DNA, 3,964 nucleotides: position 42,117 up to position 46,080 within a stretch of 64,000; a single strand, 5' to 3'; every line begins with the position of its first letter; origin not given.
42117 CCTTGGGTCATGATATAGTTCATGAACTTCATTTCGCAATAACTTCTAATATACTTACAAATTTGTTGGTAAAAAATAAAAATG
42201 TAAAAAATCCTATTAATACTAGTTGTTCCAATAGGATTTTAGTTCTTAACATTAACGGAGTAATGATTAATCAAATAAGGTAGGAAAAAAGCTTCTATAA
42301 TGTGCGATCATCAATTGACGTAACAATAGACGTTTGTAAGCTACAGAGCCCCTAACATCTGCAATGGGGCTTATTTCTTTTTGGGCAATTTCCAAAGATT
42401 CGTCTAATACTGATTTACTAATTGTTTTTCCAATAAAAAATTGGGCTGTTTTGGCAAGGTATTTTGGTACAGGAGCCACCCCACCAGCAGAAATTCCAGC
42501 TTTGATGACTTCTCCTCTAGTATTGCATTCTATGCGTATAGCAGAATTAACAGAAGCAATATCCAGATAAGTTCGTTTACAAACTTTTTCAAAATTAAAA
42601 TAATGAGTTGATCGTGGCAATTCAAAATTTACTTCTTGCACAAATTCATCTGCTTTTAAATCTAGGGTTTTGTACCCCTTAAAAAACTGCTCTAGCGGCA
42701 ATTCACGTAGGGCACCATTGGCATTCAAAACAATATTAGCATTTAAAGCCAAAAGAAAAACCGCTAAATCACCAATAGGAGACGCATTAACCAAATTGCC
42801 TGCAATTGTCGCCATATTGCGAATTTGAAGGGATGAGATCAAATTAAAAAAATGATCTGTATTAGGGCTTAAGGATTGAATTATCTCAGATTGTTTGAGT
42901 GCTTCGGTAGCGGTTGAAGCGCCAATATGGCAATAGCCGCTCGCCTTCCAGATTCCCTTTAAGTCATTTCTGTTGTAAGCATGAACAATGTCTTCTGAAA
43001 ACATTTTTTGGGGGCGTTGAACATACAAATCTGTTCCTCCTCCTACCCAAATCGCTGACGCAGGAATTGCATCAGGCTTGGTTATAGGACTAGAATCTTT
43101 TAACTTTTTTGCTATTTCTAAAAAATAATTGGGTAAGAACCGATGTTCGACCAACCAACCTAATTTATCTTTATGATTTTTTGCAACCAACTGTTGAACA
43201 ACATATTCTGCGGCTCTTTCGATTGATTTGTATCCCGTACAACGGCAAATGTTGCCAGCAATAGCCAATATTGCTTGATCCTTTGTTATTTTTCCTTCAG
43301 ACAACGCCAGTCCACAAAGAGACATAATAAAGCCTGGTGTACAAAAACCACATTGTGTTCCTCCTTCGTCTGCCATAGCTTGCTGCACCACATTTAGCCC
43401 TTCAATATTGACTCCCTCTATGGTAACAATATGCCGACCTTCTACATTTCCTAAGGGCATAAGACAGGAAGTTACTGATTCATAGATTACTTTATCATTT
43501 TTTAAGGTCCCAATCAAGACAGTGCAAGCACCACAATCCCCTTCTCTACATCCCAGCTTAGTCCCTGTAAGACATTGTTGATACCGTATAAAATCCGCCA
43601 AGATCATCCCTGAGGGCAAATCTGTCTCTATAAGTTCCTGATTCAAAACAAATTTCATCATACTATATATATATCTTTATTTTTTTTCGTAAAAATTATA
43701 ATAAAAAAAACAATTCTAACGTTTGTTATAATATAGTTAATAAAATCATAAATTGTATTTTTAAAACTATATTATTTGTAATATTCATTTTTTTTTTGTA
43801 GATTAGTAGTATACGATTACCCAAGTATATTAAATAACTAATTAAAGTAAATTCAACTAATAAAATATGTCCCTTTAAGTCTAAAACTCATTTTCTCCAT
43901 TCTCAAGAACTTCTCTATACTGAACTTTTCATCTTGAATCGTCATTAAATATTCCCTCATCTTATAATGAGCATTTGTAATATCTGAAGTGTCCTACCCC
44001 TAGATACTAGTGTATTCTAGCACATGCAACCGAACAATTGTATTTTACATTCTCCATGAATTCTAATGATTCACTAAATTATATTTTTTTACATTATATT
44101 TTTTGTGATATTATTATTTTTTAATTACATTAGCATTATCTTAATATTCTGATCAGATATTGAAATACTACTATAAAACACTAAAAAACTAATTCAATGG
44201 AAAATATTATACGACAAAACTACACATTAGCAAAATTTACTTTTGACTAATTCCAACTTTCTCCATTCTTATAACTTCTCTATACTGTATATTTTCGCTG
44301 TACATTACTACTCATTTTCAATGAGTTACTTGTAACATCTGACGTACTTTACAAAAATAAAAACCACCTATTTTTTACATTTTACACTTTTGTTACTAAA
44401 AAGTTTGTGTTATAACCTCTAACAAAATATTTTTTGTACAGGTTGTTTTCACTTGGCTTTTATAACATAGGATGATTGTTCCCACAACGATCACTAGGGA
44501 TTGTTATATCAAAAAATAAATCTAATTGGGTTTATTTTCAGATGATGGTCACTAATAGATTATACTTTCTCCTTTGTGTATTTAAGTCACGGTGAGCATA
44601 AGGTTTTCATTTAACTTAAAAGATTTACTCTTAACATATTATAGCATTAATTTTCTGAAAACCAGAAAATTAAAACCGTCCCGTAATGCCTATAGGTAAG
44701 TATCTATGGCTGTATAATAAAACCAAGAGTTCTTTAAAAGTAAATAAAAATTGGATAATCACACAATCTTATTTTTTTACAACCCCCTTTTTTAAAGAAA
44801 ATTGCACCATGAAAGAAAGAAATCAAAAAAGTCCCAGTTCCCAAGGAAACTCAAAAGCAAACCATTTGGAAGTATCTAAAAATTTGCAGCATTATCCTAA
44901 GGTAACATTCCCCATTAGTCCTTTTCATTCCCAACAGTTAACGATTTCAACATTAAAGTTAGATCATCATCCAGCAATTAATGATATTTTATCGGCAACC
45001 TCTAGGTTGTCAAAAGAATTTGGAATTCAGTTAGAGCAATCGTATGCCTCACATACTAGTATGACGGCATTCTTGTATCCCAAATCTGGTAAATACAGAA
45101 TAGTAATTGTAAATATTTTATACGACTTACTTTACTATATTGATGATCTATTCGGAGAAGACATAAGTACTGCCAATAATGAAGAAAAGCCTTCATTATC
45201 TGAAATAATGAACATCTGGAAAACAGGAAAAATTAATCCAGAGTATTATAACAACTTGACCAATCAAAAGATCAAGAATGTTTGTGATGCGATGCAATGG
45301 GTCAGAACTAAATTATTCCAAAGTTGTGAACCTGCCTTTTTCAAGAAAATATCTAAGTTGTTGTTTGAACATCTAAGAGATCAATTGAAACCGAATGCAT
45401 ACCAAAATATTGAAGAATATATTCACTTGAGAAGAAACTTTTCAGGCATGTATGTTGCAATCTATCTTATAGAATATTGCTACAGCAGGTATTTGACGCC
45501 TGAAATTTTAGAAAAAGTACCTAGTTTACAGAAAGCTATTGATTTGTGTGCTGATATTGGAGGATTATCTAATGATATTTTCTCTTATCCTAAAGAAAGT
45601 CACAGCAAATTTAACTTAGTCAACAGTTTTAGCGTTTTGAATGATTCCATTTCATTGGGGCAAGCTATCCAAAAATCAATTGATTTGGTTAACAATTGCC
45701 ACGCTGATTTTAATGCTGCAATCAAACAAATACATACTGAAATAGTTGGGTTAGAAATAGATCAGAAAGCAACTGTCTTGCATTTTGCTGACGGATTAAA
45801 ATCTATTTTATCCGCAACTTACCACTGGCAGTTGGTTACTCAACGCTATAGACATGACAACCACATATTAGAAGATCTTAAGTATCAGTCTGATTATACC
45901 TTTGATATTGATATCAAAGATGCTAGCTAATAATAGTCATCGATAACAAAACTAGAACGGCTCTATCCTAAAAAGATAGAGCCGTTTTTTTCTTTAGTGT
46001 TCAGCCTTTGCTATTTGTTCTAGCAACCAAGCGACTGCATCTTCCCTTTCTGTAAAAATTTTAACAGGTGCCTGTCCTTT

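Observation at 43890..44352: Pair of ~110-bp imperfect direct repeats upstream of the terpene synthase gene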

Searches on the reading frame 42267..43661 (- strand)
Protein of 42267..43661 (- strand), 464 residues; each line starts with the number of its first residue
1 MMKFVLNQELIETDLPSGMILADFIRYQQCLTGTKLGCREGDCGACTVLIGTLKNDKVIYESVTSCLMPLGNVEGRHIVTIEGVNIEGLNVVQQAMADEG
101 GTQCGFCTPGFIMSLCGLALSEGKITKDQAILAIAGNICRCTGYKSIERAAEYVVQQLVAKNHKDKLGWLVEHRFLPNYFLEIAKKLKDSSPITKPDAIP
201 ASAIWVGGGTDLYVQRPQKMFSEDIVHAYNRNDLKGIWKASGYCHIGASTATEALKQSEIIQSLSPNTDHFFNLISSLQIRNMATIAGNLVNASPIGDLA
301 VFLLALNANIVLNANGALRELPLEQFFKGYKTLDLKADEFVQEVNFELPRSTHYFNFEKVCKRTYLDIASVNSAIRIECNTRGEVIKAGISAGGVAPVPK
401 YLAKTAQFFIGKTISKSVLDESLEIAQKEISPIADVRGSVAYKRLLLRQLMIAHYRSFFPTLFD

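Call 14: search_protein_families(library=pfam, proteins=[window:42267-43661:-])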
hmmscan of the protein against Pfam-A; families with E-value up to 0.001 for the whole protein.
window:42267-43661:- (464 aa): 4 families
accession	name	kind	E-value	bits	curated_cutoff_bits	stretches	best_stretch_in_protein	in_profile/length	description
PF00941.27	FAD_binding_5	-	1.6e-30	106.6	27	1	202-345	23-166/170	FAD binding domain in molybdopterin dehydrogenase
PF01799.25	Fer2_2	-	4.3e-24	84.9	30.3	1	80-151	1-74/75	[2Fe-2S] binding domain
PF03450.22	CO_deh_flav_C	-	2.9e-18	66.3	25.5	1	359-453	4-97/102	CO dehydrogenase flavoprotein C-terminal domain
PF00111.32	Fer2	-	7.6e-05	23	21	1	7-67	4-73/77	2Fe-2S iron-sulfur cluster binding domain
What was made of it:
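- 42267..43661 (-): Divergently transcribed xanthine-dehydrogenase small-subunit gene. Context only. Pfam Fer2_2, FAD_binding_5 and CO_deh_flav_C (call 14).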

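Call 16: find_encoding_contigs(protein=window:42267-43661:-, flank=10000, max_places=10)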
Protein window:42267-43661:- (464 aa): 1 contig read that carries it; 1 place shown.
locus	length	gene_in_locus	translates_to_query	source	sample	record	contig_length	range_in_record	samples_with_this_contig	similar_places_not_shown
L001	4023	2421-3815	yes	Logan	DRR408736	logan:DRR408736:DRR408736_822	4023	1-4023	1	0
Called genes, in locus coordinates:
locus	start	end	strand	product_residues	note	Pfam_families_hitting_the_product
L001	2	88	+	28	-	?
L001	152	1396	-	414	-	PF03936:Terpene_synth_C, PF19086:Terpene_syn_C_2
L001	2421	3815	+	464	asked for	PF01799:Fer2_2, PF00941:FAD_binding_5, PF03450:CO_deh_flav_C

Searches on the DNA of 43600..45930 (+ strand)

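Call 7: search_rna_families(source=window, start=43600, end=44900, threshold=evalue, max_evalue=10)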
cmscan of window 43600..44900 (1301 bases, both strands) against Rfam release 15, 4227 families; matches with E-value up to 10: 0.
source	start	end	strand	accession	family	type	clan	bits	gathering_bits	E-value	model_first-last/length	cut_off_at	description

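Call 64: search_rna_families(source=L007, start=3694, end=4560, threshold=evalue, max_evalue=10)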
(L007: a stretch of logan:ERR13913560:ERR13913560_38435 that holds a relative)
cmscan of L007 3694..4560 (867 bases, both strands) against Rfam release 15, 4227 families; matches with E-value up to 10: 2.
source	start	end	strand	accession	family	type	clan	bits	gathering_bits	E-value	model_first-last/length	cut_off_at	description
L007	4488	4536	-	RF01898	mir-363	Gene; miRNA;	CL00110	15.2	58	2.6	18-62/80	no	mir-363 microRNA precursor family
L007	4370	4424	-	RF02914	DUF805b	Cis-reg;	CL00115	13.4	35.6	1.1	1-35/35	no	DUF805b RNA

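Call 69: build_rna_model(alignment_id=A3, structure=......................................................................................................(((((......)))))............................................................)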
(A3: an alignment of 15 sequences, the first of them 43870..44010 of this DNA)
Model R1 built from alignment A3 (15 sequences, 178 columns); structure: as given.
model positions 135; base pairs 5; branch points 0; effective number of sequences 4.47; information 0.59 bits per position. Calibrated on 0.2 Mb of random sequence (short: E-values are rough).
structure used (alignment columns):
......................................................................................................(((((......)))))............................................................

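Call 71: search_with_rna_model(model_id=R1, sources=[window, L004, L007, L011, L012, L013, L014, L015, L016, L017, L018, L019, L020, L021, L022, L026, L028, L030, L031, L034, L035], max_evalue=1)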
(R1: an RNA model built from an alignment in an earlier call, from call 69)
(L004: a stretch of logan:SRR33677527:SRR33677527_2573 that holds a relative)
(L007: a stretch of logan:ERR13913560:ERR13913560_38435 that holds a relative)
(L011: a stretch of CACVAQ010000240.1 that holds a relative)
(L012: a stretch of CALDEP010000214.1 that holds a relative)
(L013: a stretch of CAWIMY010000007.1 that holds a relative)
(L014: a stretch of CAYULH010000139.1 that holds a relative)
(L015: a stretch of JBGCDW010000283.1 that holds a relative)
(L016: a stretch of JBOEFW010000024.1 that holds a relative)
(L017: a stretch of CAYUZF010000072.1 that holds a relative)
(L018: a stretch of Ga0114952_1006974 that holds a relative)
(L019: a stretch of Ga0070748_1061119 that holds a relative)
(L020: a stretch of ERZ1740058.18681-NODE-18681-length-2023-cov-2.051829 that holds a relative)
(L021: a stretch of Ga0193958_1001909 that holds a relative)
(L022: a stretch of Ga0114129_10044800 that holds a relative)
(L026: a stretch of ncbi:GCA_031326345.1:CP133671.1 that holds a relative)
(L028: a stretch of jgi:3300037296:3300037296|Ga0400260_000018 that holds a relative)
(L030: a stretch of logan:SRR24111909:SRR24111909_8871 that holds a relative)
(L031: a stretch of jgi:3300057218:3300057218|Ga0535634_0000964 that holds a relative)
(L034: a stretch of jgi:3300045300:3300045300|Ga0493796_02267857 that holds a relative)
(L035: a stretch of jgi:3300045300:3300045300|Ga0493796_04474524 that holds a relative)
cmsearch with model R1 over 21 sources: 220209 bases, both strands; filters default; matches with E-value up to 1: 17.
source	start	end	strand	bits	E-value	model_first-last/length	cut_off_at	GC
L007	3930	4069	+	136.8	4.4e-24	1-135/135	no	0.35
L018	61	200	+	136.4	5.1e-24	1-135/135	no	0.36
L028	7394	7527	+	134.3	1.3e-23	1-135/135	no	0.37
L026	4379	4512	+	133.2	2.2e-23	1-135/135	no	0.38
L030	1778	1909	+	119.9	8.5e-21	1-135/135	no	0.35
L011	3465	3594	+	113.7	1.3e-19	1-135/135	no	0.35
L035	1906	2037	+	113.2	1.6e-19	1-135/135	no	0.32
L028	2287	2420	+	106.8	3e-18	1-135/135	no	0.37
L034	1924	2052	+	92.9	1.5e-15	1-135/135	no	0.33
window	44238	44374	+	91.8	2.4e-15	1-135/135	no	0.28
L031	1925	2045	+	88.8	9.5e-15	1-135/135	no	0.35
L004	5427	5565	+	84.8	5.6e-14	1-135/135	no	0.25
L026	9754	9886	+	67.9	1.1e-10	1-135/135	no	0.32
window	43872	44013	+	58.8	6.3e-09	1-135/135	no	0.33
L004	5057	5197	+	56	2.2e-08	1-135/135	no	0.24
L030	8092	8177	+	17.9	0.55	1-135/135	no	0.4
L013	340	468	+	17.8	0.58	1-135/135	no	0.39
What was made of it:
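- M1 fits the family model worse than M2 (58.8 vs 91.8 bits; call 71), so M1 may have changed or partly lost its role. M1 scores lower than M2 against the family model (call 71).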
